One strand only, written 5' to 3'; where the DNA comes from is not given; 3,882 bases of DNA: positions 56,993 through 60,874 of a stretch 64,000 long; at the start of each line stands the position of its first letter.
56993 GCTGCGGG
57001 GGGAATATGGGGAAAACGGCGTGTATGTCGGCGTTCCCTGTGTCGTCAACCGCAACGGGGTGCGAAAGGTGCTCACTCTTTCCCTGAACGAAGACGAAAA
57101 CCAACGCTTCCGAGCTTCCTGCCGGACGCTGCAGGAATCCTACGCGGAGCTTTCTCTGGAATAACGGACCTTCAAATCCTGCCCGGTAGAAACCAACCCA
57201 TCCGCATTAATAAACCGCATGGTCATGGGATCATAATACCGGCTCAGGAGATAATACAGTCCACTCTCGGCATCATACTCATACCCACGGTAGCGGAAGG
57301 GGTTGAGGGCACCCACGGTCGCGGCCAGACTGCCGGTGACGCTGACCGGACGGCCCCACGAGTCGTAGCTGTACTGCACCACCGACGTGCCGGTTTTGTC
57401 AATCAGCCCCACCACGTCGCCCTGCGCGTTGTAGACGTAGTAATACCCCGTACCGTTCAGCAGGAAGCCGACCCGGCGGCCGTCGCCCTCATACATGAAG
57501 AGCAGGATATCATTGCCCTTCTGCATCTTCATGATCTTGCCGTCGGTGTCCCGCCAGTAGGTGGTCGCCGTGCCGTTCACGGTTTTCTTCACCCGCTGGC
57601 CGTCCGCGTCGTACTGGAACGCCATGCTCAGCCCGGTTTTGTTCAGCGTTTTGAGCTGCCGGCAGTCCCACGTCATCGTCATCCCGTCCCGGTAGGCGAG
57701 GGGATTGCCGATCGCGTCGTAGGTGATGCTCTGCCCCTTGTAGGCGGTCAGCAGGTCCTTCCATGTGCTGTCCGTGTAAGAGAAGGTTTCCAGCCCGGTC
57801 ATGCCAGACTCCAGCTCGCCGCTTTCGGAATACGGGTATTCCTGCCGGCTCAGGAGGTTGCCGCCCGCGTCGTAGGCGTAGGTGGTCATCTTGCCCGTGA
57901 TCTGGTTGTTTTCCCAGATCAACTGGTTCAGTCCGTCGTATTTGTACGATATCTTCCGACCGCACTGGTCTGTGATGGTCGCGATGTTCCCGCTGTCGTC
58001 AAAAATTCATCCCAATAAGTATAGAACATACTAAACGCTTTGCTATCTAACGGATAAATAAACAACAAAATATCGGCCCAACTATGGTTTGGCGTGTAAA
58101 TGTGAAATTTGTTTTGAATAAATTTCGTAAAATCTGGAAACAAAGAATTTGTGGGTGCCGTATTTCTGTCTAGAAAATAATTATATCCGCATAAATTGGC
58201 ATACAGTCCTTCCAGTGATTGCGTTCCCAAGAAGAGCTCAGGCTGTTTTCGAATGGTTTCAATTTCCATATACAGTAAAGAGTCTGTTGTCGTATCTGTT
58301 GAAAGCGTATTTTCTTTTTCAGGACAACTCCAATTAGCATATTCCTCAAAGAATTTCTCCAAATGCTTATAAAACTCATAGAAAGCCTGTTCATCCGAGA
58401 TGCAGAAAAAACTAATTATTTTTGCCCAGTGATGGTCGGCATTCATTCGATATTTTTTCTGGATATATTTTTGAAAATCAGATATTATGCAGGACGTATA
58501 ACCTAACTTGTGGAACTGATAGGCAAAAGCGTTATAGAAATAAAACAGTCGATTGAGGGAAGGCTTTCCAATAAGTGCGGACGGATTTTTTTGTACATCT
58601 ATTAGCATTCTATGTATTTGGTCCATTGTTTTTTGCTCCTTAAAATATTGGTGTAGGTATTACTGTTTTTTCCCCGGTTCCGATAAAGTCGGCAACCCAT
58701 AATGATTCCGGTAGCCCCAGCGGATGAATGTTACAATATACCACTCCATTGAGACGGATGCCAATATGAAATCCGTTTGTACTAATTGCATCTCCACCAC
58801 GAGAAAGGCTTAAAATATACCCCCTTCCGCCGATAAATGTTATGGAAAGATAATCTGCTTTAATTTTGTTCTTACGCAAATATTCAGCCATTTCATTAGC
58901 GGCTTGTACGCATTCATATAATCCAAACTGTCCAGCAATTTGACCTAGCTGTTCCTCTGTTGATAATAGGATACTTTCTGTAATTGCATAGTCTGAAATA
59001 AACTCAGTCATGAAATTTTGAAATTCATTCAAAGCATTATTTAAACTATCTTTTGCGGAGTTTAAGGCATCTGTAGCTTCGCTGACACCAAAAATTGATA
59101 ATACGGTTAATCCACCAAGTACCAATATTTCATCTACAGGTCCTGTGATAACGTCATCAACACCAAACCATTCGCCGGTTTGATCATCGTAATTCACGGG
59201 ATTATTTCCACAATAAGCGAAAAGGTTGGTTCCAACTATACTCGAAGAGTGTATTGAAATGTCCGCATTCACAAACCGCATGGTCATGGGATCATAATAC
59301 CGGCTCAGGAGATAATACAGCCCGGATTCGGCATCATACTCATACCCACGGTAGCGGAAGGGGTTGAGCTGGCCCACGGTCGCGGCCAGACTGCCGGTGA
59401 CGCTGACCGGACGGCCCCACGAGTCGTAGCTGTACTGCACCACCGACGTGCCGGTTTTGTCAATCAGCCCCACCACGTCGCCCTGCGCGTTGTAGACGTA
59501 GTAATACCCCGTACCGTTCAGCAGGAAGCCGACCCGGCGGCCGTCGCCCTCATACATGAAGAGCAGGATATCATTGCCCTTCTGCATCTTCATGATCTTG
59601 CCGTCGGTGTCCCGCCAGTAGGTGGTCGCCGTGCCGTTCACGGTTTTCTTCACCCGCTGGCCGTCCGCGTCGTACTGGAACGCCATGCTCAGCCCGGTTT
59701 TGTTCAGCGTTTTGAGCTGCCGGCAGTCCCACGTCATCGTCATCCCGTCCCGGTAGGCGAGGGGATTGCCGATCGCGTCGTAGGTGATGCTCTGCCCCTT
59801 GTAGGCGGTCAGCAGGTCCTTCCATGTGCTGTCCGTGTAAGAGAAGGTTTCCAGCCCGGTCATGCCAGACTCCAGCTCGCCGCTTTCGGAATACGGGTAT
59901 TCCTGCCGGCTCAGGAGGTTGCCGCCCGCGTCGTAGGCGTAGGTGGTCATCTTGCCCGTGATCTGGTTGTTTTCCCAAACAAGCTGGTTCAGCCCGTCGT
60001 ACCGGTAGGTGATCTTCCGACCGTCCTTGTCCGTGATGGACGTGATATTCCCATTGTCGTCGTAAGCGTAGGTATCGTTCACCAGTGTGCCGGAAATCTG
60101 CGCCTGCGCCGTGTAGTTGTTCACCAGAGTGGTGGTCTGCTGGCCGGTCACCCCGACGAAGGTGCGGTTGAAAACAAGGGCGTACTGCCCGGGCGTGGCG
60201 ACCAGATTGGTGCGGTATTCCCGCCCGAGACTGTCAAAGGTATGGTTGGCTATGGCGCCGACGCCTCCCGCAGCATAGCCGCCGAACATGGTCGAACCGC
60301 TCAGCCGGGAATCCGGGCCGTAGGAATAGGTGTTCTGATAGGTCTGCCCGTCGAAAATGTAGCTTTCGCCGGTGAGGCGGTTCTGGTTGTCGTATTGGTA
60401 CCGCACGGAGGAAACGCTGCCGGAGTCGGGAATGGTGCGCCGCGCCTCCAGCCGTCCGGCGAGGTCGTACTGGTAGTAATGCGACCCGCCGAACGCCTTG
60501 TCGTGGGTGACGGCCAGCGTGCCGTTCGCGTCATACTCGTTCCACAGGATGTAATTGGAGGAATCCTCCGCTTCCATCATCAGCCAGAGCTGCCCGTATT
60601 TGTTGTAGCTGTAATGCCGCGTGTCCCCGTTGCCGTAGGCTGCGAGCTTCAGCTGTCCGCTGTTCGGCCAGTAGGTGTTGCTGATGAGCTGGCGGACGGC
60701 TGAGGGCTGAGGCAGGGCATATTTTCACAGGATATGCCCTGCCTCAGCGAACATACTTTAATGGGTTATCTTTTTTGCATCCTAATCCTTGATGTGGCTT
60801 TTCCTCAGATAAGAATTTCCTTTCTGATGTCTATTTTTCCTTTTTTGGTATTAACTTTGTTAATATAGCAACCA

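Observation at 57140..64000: Rhs polymorphic-toxin array: main gene, two toxin/immunity modules and three near-identical core repeats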

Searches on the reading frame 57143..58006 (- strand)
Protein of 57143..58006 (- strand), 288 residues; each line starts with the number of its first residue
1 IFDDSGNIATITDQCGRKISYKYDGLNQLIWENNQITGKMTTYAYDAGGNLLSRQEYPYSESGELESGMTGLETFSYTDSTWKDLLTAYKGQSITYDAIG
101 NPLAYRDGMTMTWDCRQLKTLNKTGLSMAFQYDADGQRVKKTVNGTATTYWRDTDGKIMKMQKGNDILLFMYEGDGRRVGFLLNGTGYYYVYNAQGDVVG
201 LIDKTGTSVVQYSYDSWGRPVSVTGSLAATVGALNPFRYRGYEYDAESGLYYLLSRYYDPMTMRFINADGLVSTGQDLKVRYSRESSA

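Call 8: search_protein_families(library=pfam, proteins=[window:57143-58006:-], max_evalue=0.1)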
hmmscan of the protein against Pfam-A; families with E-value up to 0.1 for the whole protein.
window:57143-58006:- (288 aa): 3 families
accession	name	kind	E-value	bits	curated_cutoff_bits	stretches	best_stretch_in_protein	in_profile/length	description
PF05593.20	RHS_repeat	-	7.9e-15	55.3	22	3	192-225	1-33/38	RHS Repeat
PF07483.16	W_rich_C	-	0.04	14.4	26.2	0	24-62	47-85/105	Tryptophan-rich Synechocystis species C-terminal domain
PF16151.10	DUF4859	-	0.091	13.1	22.6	0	127-179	38-91/120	Domain of unknown function (DUF4859)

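Call 9: search_protein_families(library=ncbifam, proteins=[window:57143-58006:-], max_evalue=0.1)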
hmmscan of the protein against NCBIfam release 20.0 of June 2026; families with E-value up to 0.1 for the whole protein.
window:57143-58006:- (288 aa): 3 families
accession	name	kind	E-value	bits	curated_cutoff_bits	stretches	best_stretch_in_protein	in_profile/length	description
TIGR01643.1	YD_repeat_2x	repeat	1.5e-14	53.8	15.8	2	192-224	1-32/42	YD repeat-containing protein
NF041261.1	RHS_core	equivalog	5.3e-13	47.7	2000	2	190-275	1160-1241/1261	RHS element core protein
TIGR03696.1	Rhs_assc_core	domain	1.4e-12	47.9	32.5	1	214-273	1-53/76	RHS repeat-associated core domain-containing protein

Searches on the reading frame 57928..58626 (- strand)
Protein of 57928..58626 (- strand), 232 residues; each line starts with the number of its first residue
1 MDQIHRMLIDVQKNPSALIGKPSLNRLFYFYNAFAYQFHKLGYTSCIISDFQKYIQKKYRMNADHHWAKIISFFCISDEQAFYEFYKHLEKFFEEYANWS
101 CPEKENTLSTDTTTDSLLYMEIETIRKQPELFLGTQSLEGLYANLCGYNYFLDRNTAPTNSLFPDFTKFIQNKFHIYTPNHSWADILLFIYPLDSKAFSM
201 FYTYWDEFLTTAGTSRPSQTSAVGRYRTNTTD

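Call 8: search_protein_families(library=pfam, proteins=[window:57931-58626:-], max_evalue=0.1)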
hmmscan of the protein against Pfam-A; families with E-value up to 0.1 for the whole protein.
window:57931-58626:- (232 aa): 0 families

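Call 9: search_protein_families(library=ncbifam, proteins=[window:57931-58626:-], max_evalue=0.1)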
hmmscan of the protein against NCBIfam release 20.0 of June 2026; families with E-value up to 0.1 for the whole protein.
window:57931-58626:- (232 aa): 0 families

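Call 11: find_encoding_contigs(protein=window:57928-58626:-, flank=10000, max_places=8)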
Protein window:57928-58626:- (232 aa): 21 contigs read that carry it; 8 places shown.
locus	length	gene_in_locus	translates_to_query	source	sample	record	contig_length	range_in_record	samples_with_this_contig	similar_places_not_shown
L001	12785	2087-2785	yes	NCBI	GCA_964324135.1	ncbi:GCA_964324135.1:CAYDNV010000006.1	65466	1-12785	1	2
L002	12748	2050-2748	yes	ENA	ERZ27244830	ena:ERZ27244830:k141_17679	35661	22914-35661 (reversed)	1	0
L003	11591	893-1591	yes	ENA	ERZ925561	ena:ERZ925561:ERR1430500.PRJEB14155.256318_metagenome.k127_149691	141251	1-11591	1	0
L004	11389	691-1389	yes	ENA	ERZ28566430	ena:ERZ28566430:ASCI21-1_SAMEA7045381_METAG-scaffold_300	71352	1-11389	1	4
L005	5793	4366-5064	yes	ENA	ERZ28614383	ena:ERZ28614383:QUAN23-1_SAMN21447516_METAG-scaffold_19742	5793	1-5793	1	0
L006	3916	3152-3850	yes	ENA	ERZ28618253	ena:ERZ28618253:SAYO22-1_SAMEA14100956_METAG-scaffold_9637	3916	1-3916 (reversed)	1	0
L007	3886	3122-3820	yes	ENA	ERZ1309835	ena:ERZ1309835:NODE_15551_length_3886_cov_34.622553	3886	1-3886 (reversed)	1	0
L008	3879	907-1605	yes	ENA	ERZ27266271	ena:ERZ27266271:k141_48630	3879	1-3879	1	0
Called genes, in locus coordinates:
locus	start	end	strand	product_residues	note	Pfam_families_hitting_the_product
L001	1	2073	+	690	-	?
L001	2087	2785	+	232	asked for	-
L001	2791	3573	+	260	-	PF05593:RHS_repeat (faint), PF25023:TEN_YD-shell (weak)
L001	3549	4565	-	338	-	PF00056:Ldh_1_N, PF02866:Ldh_1_C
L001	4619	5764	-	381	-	PF05816:TelA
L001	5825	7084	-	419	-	PF10112:Halogen_Hydrol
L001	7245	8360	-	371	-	PF03600:CitMHS, PF00939:Na_sulph_symp (weak)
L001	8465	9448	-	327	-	PF02275:CBAH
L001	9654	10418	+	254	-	PF13175:AAA_15 (faint), PF00005:ABC_tran, PF13304:AAA_21 (faint)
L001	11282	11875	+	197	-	PF00440:TetR_N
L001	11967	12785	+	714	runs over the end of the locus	PF03176:MMPL, PF00873:ACR_tran (weak), PF02355:SecD_SecF_C (faint), PF03176:MMPL, PF00873:ACR_tran (weak)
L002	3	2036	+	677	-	?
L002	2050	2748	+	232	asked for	-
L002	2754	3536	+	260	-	PF05593:RHS_repeat (faint), PF25023:TEN_YD-shell (weak)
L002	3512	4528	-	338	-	PF00056:Ldh_1_N, PF02866:Ldh_1_C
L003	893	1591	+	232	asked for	-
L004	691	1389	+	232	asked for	-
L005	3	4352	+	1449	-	?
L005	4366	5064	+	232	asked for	-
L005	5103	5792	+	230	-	?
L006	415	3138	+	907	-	PF25023:TEN_YD-shell, PF05593:RHS_repeat, PF25023:TEN_YD-shell (weak), PF15643:Tox-PL-2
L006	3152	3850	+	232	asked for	-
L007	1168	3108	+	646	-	PF05593:RHS_repeat, PF25023:TEN_YD-shell (weak), PF15643:Tox-PL-2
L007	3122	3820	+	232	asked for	-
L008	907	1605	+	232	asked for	-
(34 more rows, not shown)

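Call 31: find_homologous_proteins(query=window:57931-58626:-, max_evalue=0.001)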
Query window:57931-58626:- (232 aa): 1 proteins with E <= 0.001 among 73 candidates.
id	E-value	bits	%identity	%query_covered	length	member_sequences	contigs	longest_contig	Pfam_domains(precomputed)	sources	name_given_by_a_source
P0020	2.0e-155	533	100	100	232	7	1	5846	-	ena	-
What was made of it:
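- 57928..58626 (-): imm2: a 232-aa protein, the predicted CT2 immunity. It is an internal tandem duplication of a unit of about 105 aa. Its last ~24 codons read into copy C in another frame. No homologue other than itself (call 31).
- The 232-aa protein has no relatives at all (call 31).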

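Call 33: search_solved_structures(query=window:57931-58626:-, max_evalue=10)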
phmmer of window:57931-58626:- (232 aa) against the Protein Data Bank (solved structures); distinct sequences matched with E-value up to 10: 0.

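Call 37: find_related_loci(query=L005:3-1427:+, collection=metagenome_contigs, flank=10000)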
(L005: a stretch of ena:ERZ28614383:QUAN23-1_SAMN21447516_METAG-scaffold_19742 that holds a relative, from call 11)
Query L005:3-1427:+ (475 aa) in metagenome_contigs; peptide patterns used: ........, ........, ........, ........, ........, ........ (x = any residue, [..] = any of these).
90 stretches matched a pattern; 6 encode a relative of the query (tblastn E <= 1e-3); 5 distinct loci.
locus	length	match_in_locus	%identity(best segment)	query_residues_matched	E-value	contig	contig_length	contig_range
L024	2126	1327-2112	75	211-467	2e-135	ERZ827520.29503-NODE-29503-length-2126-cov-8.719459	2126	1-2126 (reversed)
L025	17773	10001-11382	55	1-461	4e-110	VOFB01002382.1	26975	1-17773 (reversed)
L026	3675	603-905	97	375-475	2e-58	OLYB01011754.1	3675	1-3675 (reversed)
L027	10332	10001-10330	71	1-109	2e-43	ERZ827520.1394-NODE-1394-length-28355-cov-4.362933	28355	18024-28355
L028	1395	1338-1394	95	320-338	4e-6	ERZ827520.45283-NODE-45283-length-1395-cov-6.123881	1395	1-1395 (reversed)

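Call 43: search_protein_families(library=ncbifam, proteins=[L005:3-1427:+], max_evalue=0.01)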
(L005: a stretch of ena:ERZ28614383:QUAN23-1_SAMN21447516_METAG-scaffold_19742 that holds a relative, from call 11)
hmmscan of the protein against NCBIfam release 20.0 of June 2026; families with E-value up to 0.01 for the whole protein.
L005:3-1427:+ (475 aa): 1 family
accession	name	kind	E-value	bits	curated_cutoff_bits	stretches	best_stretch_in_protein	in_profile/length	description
TIGR01643.1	YD_repeat_2x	repeat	0.0039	17.6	15.8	0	111-147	1-37/42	YD repeat-containing protein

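Call 44: search_protein_families(library=pfam, proteins=[L005:3-1427:+], max_evalue=0.01)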
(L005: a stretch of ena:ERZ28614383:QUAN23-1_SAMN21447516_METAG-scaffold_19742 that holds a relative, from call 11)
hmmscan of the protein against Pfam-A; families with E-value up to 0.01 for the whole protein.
L005:3-1427:+ (475 aa): 1 family
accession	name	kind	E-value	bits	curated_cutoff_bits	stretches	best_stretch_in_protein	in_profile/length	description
PF05593.20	RHS_repeat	-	0.0019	19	22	0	102-126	13-37/38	RHS Repeat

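Call 67: search_protein_families(library=pfam, proteins=[window:57931-58626:-], max_evalue=10)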
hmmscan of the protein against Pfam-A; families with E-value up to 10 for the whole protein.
window:57931-58626:- (232 aa): 1 family
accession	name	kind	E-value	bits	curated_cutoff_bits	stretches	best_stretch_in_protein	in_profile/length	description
PF13803.12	DUF4184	-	0.17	12.1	25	1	161-212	31-81/229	Domain of unknown function (DUF4184)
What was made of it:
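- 57928..58626 (-): No Pfam match, so not Imm73 (calls 8, 67).
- On Tox-PL-2 (PF15643): The 232-aa neighbour has no Pfam match even at E up to 10 (calls 8, 67).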

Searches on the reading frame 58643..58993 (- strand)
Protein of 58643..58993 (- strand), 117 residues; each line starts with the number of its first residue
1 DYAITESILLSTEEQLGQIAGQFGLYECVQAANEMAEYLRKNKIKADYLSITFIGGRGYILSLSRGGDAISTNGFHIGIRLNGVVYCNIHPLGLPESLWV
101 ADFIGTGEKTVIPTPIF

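Call 57: find_homologous_proteins(query=window:58643-58993:-, max_evalue=0.001)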
Query seq(117 aa): 6 candidates shared short words with the query, none scored E <= 0.001.
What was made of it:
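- On Tox-PL-2 (PF15643): I had no family alignment to confirm the register, because the homologue search returned nothing (call 57).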

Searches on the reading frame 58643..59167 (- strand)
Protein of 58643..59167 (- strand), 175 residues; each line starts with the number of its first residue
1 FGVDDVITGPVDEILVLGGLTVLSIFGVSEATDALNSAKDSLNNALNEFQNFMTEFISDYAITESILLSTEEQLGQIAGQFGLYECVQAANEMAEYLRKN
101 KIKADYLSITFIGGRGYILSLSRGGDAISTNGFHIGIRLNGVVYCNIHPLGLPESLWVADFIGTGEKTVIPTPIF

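Call 34: search_solved_structures(query=window:58643-59167:-, max_evalue=10)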
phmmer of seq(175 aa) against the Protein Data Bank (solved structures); distinct sequences matched with E-value up to 10: 1.
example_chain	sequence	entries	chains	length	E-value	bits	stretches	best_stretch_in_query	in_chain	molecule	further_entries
3nbm_A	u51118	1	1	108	1.3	12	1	62-117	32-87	PTS system, lactose-specific IIBC components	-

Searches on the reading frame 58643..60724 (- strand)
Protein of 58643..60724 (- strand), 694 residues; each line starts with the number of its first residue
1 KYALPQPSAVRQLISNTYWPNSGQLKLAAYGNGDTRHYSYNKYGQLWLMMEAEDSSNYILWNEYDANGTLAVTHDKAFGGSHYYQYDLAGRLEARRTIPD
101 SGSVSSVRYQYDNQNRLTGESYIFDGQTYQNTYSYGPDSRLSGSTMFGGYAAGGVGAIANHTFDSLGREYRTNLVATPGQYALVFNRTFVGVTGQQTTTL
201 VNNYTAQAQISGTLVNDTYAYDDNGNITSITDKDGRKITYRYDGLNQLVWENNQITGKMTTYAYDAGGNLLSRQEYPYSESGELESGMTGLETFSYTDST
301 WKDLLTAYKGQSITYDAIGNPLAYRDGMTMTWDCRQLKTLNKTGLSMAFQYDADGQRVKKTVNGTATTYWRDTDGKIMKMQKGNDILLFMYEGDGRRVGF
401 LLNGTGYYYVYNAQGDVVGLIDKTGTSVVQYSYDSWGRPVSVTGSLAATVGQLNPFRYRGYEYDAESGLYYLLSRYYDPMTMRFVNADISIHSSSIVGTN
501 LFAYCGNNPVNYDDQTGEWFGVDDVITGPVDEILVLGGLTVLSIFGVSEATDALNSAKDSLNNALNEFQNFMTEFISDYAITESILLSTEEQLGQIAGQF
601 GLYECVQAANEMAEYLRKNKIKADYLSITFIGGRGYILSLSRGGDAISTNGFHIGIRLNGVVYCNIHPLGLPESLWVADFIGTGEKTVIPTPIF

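Call 8: search_protein_families(library=pfam, proteins=[window:58643-60724:-], max_evalue=0.1)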
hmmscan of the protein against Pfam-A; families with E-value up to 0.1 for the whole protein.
window:58643-60724:- (694 aa): 2 families
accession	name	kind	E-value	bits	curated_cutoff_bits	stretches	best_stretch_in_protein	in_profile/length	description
PF05593.20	RHS_repeat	-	8e-22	77.6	22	3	221-249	1-29/38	RHS Repeat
PF15643.12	Tox-PL-2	-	3.1e-14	53.5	25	1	590-680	3-102/103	Papain fold toxin 2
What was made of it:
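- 58640..60724 (-): Orphan rhs fragment: open frame without its own N-terminus, made of core copy B plus tip CT2. The mechanical ATG ORF is 58640-60580. RHS_repeat 8e-22 (call 8).
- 58685..58957 (-): Tox-PL-2 papain-fold toxin domain of CT2. PF15643, E 3.1e-14, 53.5 bits against a cut-off of 25, profile positions 3-102 of 103 (call 8).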

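Call 9: search_protein_families(library=ncbifam, proteins=[window:58643-60724:-], max_evalue=0.1)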
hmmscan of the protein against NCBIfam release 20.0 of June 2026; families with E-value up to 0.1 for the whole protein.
window:58643-60724:- (694 aa): 3 families
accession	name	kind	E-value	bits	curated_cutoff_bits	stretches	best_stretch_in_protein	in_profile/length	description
TIGR03696.1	Rhs_assc_core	domain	2.8e-20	72.6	32.5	1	433-517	1-75/76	RHS repeat-associated core domain-containing protein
NF041261.1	RHS_core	equivalog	2.3e-16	58.8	2000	3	409-512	1160-1255/1261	RHS element core protein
TIGR01643.1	YD_repeat_2x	repeat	3.7e-13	49.4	15.8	2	221-249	1-29/42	YD repeat-containing protein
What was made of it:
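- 58640..60724 (-): TIGR03696 72.6 bits (call 9).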
